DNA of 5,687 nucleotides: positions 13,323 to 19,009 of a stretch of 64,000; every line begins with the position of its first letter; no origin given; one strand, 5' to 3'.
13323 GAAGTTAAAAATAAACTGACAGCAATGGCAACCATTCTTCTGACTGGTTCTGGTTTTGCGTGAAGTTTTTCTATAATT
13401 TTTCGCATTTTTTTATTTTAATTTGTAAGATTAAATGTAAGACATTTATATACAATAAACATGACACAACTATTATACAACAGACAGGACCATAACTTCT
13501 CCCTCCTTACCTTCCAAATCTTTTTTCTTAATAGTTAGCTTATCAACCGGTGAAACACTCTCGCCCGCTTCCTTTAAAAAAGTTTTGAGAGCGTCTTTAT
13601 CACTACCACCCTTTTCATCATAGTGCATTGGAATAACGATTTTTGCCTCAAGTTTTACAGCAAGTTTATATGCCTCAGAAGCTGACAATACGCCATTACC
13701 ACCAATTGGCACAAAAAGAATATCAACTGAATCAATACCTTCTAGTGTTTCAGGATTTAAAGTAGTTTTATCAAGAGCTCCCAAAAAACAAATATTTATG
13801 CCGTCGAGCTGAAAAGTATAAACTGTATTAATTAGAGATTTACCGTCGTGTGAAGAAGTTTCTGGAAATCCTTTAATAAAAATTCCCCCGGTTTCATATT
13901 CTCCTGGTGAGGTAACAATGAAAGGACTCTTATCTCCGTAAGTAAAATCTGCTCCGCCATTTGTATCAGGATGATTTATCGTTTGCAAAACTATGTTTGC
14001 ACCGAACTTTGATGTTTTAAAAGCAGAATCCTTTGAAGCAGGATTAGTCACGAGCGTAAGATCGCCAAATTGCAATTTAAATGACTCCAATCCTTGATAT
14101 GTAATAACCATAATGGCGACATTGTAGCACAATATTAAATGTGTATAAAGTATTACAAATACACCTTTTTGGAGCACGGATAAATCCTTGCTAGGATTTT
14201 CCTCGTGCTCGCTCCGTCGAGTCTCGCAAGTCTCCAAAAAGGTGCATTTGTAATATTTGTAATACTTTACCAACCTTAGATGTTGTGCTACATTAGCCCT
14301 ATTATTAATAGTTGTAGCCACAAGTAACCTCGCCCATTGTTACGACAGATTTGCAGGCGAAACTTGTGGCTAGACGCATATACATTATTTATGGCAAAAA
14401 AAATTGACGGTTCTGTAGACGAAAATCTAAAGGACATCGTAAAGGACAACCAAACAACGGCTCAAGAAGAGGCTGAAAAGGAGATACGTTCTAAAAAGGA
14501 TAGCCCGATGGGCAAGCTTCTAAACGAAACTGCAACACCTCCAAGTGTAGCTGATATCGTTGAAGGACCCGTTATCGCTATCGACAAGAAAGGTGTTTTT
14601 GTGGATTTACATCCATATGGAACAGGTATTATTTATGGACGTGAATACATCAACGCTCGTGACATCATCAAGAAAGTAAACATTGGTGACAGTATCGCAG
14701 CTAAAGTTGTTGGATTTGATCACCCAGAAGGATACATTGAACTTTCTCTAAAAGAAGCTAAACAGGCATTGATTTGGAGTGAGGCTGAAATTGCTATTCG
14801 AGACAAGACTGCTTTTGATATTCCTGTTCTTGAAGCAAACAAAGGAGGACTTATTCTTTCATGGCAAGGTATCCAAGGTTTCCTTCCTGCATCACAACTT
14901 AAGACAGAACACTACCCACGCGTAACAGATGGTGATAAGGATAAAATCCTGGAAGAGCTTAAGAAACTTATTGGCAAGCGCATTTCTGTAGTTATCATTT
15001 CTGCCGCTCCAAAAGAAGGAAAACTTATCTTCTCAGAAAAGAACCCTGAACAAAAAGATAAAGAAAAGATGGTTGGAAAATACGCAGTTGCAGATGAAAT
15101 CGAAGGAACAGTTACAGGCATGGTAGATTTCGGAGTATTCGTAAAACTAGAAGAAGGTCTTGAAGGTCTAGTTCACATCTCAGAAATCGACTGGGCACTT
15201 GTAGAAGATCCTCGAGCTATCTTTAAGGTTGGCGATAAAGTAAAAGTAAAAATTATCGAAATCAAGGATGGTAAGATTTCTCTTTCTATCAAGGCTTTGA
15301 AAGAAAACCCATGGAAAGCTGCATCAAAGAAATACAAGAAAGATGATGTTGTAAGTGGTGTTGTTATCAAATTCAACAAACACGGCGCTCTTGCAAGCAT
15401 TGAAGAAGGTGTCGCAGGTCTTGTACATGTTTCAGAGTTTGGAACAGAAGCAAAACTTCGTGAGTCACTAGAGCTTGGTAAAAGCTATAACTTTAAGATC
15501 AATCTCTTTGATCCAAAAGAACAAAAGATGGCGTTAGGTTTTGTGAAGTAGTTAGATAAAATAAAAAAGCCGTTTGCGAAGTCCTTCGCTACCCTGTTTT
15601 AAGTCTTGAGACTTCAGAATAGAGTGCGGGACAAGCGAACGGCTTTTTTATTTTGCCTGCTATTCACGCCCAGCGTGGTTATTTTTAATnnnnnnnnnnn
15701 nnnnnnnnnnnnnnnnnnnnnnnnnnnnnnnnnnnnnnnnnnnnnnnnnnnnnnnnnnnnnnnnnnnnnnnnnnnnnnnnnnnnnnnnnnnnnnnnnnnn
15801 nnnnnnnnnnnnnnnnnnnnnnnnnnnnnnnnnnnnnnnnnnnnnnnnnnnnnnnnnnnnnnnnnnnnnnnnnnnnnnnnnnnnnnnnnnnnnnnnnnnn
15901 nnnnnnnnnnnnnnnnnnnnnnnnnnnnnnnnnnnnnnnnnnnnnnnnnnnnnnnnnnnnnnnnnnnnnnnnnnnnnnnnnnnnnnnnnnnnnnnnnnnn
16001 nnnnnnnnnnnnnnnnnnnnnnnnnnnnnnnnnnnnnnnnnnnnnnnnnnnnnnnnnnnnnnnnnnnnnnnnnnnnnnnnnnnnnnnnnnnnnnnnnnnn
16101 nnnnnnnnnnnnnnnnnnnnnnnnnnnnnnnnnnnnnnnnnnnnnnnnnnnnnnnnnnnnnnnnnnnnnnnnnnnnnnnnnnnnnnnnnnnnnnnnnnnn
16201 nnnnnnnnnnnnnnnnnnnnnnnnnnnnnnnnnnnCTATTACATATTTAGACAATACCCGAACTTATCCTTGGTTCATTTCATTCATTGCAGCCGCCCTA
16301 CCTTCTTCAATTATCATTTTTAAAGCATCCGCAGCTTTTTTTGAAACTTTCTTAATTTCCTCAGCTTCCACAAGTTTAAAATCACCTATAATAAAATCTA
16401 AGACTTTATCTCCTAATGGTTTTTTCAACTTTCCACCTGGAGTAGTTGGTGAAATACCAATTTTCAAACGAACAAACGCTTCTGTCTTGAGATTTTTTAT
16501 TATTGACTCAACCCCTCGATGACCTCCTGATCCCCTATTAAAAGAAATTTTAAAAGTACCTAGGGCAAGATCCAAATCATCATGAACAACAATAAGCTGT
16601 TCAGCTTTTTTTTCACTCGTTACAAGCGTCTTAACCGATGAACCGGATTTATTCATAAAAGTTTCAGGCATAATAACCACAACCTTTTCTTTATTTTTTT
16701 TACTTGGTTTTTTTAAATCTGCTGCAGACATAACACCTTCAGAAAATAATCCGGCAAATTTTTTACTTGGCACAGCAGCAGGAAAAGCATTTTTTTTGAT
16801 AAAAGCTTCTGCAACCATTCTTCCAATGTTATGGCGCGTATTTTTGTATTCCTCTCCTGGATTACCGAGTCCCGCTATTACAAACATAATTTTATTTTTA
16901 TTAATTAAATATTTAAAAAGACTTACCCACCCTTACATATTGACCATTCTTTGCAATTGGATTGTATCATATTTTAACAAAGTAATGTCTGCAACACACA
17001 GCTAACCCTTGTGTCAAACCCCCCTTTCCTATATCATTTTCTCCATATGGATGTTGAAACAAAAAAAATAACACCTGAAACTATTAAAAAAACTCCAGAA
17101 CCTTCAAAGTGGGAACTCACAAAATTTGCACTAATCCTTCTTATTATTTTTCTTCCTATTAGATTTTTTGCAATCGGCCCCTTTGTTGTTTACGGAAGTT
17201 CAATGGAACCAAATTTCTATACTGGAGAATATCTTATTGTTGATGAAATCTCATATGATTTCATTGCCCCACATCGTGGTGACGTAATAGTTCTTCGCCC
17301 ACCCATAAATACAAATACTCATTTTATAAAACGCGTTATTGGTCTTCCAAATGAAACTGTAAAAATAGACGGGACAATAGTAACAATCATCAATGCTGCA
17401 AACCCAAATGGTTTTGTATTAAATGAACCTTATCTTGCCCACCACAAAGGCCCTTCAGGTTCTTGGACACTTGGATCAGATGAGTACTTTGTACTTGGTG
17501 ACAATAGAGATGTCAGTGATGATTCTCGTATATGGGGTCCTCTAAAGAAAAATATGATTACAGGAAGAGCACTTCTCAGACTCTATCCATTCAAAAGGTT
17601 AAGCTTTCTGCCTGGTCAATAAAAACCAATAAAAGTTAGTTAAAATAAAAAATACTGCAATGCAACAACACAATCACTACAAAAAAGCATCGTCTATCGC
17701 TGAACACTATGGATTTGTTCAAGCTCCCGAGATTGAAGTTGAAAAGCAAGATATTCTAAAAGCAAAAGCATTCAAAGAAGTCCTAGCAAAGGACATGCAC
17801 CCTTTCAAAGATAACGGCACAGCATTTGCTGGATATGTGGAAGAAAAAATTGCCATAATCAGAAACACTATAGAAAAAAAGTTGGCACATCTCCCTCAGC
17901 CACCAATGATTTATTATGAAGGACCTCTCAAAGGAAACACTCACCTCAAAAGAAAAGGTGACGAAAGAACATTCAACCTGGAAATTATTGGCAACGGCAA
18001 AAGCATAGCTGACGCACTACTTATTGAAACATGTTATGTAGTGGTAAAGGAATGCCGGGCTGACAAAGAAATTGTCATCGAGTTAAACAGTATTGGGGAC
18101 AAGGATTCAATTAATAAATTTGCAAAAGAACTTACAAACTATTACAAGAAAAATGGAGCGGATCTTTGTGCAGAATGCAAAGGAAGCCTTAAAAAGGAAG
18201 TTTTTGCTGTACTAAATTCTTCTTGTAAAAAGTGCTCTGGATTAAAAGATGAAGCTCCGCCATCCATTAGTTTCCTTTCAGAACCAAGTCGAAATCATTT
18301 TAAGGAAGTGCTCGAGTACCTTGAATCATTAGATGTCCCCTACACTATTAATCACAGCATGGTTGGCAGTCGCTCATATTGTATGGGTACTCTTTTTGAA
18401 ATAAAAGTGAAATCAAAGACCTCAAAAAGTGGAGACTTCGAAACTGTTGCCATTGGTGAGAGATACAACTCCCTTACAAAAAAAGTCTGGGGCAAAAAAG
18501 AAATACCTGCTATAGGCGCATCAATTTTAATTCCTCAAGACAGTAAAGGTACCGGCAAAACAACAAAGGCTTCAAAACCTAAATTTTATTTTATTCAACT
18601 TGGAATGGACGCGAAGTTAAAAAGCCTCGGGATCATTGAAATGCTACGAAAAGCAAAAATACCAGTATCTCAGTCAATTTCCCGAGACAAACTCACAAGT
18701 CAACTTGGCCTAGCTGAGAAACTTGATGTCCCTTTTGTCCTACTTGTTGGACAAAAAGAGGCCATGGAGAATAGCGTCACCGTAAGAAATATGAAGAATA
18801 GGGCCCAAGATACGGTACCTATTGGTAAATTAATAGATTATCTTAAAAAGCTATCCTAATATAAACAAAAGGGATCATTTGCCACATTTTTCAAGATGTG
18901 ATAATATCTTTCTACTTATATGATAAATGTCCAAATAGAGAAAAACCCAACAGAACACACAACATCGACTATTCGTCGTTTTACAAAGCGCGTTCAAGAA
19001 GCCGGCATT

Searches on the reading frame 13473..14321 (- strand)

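Call 41: search_protein_families(library=pfam, proteins=[window:13473-14321:-], max_evalue=0.001)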
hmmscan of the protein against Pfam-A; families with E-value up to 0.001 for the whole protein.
window:13473-14321:- (282 aa): 2 families
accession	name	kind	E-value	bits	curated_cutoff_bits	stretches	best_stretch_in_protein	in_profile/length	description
PF13483.12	Lactamase_B_3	-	2e-25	90.1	24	1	73-233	2-160/160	Beta-lactamase superfamily domain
PF12706.13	Lactamase_B_2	-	0.00025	21.2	27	1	164-234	124-200/200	Beta-lactamase superfamily domain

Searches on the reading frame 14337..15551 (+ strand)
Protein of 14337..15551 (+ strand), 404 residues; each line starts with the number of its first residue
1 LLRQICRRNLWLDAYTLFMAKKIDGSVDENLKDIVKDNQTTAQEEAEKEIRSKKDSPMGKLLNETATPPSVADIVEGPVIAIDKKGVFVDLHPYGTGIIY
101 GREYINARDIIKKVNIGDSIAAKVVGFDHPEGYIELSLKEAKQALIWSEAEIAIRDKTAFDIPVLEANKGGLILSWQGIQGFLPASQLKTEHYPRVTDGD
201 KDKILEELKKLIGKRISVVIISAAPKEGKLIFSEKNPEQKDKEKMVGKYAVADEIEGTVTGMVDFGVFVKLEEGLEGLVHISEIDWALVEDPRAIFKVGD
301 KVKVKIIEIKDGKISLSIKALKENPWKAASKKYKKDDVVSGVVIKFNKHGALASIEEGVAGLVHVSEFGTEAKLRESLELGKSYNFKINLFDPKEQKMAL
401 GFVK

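Call 8: search_protein_families(library=pfam, proteins=[window:14337-15551:+], max_evalue=0.001)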
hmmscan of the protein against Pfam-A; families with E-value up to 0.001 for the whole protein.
window:14337-15551:+ (404 aa): 5 families
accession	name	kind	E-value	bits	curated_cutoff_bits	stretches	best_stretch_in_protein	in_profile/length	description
PF00575.29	S1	-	3.8e-40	136.5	22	3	249-319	2-74/74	S1 RNA binding domain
PF23459.1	S1_RRP5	-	1.5e-06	29.1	27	0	257-313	9-65/72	RRP5 S1 domain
PF21710.3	Spt6_S1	-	0.00012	22.7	27.5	0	264-318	29-84/91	Spt6, S1/OB domain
PF24685.1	OB_RRP5_4th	-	0.00021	21.7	31.5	0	276-310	38-72/92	RRP5 OB-fold domain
PF17092.11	PCB_OB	-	0.00051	21.2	27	0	47-115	5-75/111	Penicillin-binding protein OB-like domain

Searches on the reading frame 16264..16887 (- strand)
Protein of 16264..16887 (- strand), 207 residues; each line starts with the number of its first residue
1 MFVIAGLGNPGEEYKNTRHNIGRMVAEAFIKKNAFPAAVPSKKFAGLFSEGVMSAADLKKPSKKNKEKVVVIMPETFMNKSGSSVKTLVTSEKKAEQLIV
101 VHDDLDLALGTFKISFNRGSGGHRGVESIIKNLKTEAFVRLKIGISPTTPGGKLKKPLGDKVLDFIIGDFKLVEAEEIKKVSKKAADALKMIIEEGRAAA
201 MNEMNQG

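Call 41: search_protein_families(library=pfam, proteins=[window:16264-16887:-], max_evalue=0.001)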
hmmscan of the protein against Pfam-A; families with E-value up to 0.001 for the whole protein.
window:16264-16887:- (207 aa): 1 family
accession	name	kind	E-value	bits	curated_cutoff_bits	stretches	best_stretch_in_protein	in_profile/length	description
PF01195.25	Pept_tRNA_hydro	-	1.2e-50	172.4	27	1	3-205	1-183/183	Peptidyl-tRNA hydrolase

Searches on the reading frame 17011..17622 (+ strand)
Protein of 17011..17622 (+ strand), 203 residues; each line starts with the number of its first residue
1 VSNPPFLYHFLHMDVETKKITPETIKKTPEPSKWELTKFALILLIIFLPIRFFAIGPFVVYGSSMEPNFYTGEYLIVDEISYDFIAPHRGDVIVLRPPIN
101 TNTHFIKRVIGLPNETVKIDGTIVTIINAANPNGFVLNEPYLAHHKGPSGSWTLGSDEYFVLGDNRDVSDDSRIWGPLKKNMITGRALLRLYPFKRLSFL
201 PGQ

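Call 64: search_protein_families(library=pfam, proteins=[window:17011-17622:+], max_evalue=0.01)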
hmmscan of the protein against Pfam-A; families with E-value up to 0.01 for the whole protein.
window:17011-17622:+ (203 aa): 1 family
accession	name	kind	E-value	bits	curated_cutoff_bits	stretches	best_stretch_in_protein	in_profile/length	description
PF10502.14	Peptidase_S26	-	3.3e-39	135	22.9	1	34-191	2-167/168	Signal peptidase, peptidase S26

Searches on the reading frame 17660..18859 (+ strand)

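Call 8: search_protein_families(library=pfam, proteins=[window:17660-18859:+], max_evalue=0.001)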
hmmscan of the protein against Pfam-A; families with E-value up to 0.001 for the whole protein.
window:17660-18859:+ (399 aa): 1 family
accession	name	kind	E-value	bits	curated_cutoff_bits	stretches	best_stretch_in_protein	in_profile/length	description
PF03129.25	HGTP_anticodon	-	6e-13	49.2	21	1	318-397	14-93/94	Anticodon binding domain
